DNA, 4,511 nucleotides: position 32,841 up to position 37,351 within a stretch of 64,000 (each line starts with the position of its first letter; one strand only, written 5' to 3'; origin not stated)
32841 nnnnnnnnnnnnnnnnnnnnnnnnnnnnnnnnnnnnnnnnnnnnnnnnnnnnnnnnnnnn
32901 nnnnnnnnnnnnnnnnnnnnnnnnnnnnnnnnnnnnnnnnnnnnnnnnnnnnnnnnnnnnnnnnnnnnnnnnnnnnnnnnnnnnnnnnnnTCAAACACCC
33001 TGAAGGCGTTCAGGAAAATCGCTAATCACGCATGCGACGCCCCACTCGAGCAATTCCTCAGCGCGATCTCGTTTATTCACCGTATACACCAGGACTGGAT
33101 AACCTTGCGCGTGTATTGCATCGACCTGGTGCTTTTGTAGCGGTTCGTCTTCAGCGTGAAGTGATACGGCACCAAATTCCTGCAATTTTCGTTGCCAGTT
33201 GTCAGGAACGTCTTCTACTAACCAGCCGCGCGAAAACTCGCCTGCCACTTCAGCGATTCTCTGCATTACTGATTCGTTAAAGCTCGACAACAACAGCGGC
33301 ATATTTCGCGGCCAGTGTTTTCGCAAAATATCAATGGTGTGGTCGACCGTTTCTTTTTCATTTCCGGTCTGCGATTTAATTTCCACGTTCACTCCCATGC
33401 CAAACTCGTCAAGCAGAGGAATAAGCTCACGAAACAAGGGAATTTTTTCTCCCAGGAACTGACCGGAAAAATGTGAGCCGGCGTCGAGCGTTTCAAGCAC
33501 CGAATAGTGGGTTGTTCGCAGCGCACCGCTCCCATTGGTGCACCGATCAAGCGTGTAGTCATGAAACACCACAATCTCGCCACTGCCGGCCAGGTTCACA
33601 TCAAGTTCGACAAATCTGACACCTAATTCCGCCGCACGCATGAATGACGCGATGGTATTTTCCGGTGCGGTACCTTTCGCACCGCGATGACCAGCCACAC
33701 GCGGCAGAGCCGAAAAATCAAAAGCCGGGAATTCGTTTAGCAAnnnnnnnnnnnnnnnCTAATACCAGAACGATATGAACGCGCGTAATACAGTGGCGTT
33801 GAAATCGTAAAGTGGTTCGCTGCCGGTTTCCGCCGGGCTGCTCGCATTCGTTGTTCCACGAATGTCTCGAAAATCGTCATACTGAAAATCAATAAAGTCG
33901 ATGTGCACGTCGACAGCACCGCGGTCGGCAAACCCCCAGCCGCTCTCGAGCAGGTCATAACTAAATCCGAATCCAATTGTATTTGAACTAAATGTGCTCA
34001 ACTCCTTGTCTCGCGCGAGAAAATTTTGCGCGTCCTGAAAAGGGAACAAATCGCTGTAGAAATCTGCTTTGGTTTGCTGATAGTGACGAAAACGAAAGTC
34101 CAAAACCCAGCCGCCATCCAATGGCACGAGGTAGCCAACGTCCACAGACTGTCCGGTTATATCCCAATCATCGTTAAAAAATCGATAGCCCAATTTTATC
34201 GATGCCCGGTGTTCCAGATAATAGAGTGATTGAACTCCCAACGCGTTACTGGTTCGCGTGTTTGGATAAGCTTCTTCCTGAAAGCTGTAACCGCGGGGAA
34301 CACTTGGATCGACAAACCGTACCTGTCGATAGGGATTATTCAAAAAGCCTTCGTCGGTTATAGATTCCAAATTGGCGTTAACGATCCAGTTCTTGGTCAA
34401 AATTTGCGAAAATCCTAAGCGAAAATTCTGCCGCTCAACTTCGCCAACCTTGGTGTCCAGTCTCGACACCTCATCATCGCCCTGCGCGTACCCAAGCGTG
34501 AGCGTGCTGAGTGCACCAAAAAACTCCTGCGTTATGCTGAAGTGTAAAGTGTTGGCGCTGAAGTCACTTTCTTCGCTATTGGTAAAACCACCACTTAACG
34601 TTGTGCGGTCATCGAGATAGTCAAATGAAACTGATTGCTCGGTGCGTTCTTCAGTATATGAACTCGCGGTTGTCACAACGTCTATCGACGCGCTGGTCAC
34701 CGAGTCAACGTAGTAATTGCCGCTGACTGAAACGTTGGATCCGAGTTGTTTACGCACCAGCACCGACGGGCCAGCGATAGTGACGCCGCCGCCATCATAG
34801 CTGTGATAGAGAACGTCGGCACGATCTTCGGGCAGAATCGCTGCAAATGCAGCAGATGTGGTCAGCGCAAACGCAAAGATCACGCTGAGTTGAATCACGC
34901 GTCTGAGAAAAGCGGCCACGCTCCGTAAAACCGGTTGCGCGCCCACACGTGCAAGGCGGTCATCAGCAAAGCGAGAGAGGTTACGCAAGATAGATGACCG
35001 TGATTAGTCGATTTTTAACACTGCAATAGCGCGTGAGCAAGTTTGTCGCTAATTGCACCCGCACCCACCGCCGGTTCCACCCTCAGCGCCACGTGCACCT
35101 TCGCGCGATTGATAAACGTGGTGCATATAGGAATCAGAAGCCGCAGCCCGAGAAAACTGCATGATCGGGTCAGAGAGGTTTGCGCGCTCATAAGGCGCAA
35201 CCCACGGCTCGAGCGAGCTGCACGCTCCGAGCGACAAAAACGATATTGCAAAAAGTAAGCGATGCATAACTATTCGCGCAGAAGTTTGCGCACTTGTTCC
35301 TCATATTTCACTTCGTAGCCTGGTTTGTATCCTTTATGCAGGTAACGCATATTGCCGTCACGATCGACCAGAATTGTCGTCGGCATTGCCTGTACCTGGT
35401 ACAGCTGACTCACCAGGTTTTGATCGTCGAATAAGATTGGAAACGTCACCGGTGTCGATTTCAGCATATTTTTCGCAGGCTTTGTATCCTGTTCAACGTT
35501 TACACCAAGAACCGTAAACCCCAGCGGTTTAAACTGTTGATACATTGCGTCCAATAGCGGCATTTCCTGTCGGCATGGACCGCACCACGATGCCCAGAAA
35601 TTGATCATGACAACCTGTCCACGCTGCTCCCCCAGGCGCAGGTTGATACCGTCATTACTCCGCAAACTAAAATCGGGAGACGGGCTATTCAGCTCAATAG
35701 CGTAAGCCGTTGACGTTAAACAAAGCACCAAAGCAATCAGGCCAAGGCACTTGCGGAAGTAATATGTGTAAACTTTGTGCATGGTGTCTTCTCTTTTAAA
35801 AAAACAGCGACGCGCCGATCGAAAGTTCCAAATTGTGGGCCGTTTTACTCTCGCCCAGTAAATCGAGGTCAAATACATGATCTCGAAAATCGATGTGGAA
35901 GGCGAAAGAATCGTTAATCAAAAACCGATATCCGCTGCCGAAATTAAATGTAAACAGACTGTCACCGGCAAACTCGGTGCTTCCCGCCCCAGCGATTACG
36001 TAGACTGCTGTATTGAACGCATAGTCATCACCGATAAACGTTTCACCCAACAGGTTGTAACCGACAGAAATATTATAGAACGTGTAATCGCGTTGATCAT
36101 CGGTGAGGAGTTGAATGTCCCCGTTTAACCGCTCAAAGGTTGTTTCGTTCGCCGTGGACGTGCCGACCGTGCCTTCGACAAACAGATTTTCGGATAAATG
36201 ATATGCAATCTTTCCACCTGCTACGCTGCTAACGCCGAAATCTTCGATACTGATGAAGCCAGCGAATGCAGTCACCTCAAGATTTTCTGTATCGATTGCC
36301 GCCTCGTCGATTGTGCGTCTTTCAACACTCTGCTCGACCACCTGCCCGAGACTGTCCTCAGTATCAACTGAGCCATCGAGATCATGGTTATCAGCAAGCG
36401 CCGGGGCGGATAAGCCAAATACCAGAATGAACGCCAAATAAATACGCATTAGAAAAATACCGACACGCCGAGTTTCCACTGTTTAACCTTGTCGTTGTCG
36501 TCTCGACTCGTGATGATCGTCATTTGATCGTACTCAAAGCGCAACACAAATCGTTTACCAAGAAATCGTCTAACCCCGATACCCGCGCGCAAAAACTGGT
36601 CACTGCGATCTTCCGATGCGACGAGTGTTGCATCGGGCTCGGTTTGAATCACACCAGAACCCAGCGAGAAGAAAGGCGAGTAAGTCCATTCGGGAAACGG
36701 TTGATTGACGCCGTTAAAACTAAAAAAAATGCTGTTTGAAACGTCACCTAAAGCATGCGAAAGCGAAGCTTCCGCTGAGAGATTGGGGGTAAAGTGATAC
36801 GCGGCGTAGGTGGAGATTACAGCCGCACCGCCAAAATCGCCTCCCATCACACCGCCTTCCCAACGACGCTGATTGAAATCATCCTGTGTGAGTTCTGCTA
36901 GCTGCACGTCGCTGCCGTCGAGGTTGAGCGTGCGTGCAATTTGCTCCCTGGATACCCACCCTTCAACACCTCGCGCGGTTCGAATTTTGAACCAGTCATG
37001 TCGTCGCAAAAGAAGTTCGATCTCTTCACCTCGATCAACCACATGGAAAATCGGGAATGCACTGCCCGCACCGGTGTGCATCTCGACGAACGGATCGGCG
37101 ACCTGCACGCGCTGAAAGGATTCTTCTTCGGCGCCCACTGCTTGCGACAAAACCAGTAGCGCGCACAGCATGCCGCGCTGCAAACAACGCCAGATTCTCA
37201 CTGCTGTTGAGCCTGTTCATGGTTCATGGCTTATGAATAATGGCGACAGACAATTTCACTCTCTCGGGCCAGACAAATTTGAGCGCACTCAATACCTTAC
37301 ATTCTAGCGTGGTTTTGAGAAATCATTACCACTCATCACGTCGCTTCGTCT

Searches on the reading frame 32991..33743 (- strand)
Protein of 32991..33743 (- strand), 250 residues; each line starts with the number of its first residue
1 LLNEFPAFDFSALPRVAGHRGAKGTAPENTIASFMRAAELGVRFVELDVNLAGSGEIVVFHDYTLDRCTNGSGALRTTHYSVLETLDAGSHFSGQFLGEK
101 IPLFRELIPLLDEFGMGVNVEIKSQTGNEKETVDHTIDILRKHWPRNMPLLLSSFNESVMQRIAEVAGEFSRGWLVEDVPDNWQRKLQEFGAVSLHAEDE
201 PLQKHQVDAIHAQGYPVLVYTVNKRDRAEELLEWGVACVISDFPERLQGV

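Call 3: search_protein_families(library=pfam, proteins=[window:32991-33743:-], max_evalue=0.01)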
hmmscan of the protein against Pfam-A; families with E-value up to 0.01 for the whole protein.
window:32991-33743:- (250 aa): 2 families
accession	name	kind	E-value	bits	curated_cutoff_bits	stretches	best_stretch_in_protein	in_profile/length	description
PF03009.23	GDPD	-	9.7e-45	154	23.6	1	19-245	1-243/244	Glycerophosphoryl diester phosphodiesterase family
PF00388.25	PI-PLC-X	-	0.0012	19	23.1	1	29-66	27-64/144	Phosphatidylinositol-specific phospholipase C, X domain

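Call 4: search_protein_families(library=ncbifam, proteins=[window:32991-33743:-], max_evalue=0.01)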
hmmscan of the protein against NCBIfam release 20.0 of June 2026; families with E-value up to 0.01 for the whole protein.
window:32991-33743:- (250 aa): 4 families
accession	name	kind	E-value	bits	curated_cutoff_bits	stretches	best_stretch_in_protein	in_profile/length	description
NF006989.0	PRK09454.1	equivalog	5.6e-69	232.3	264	1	13-247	9-244/251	glycerophosphodiester phosphodiesterase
NF053857.1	LysphglycPlipDStph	equivalog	2e-17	63.4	450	1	4-165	36-204/305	lysophosphatidylglycerol phospholipase D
NF008354.0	PRK11143.1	equivalog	5.7e-08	32.1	254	1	16-71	33-88/359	glycerophosphodiester phosphodiesterase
NF041304.3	AvrBs2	equivalog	5e-06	24.7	1000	1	24-70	282-328/716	type III secretion system effector avirulence protein AvrBs2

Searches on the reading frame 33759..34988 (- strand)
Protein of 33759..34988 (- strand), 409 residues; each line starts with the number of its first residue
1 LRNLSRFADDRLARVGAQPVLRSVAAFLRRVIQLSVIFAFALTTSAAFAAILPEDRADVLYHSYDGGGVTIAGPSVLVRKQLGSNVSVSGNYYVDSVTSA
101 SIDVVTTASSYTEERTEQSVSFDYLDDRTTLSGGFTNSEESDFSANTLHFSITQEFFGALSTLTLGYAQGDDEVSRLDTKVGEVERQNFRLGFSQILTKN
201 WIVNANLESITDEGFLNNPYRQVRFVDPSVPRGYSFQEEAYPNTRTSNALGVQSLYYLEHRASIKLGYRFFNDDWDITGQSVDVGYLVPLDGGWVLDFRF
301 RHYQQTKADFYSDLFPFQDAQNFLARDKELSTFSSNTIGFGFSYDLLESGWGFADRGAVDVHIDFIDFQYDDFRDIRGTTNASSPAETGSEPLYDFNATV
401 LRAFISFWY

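Call 3: search_protein_families(library=pfam, proteins=[window:33759-34988:-], max_evalue=0.01)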
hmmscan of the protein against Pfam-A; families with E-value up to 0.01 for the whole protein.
window:33759-34988:- (409 aa): 1 family
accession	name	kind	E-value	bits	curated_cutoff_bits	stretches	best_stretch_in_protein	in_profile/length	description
PF12094.14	DUF3570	-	4e-40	138.3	25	2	188-347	223-382/427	Protein of unknown function (DUF3570)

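Call 4: search_protein_families(library=ncbifam, proteins=[window:33759-34988:-], max_evalue=0.01)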
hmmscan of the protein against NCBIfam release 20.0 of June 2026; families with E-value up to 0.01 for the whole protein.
window:33759-34988:- (409 aa): 0 families

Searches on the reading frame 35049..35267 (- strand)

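Call 27: search_protein_families(library=pfam, proteins=[window:35049-35267:-], max_evalue=0.001)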
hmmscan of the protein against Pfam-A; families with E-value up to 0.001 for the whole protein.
window:35049-35267:- (72 aa): 1 family
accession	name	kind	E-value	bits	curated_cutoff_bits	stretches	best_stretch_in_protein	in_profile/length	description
PF14086.11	DUF4266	-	7.2e-23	81.7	27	1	23-72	1-50/50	Domain of unknown function (DUF4266)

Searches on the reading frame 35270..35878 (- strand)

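Call 56: search_protein_families(library=pfam, proteins=[window:35270-35878:-], max_evalue=0.00001)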
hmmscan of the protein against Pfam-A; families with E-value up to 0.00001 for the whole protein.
window:35270-35878:- (202 aa): 6 families
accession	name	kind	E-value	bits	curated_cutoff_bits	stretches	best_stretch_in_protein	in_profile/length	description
PF08534.16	Redoxin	-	1.2e-27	96.9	26.6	1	64-187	3-139/148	Redoxin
PF00578.27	AhpC-TSA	-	4.7e-27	94.8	26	1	66-179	4-123/124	AhpC/TSA family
PF13905.12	Thioredoxin_8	-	3.4e-15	56.6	27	1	87-176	1-93/94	Thioredoxin-like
PF00085.26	Thioredoxin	-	1.8e-10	41.2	23.5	1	87-137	18-67/103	Thioredoxin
PF13098.12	Thioredoxin_2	-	8.8e-08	32.9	27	1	85-189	3-99/104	Thioredoxin-like domain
PF00255.25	GSHPx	-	9e-06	25.7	27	0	69-130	3-63/108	Glutathione peroxidase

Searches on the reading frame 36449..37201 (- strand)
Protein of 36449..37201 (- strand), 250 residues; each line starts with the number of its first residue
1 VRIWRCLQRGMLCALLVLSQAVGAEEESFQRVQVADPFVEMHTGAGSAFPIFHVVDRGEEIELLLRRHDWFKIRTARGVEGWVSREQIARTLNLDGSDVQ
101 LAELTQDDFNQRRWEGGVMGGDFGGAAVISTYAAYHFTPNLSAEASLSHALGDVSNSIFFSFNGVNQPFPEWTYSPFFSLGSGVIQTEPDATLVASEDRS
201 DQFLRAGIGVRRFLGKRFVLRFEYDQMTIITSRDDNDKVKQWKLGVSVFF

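Call 56: search_protein_families(library=pfam, proteins=[window:36449-37201:-], max_evalue=0.00001)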
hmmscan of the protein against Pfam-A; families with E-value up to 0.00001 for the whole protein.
window:36449-37201:- (250 aa): 2 families
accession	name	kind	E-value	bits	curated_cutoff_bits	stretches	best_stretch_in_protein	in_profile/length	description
PF08239.17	SH3_3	-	2.3e-08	34.5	27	1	40-86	4-51/54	Bacterial SH3 domain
PF13505.12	OMP_b-brl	-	9.6e-08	32.8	28.7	1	117-250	36-175/175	Outer membrane protein beta-barrel domain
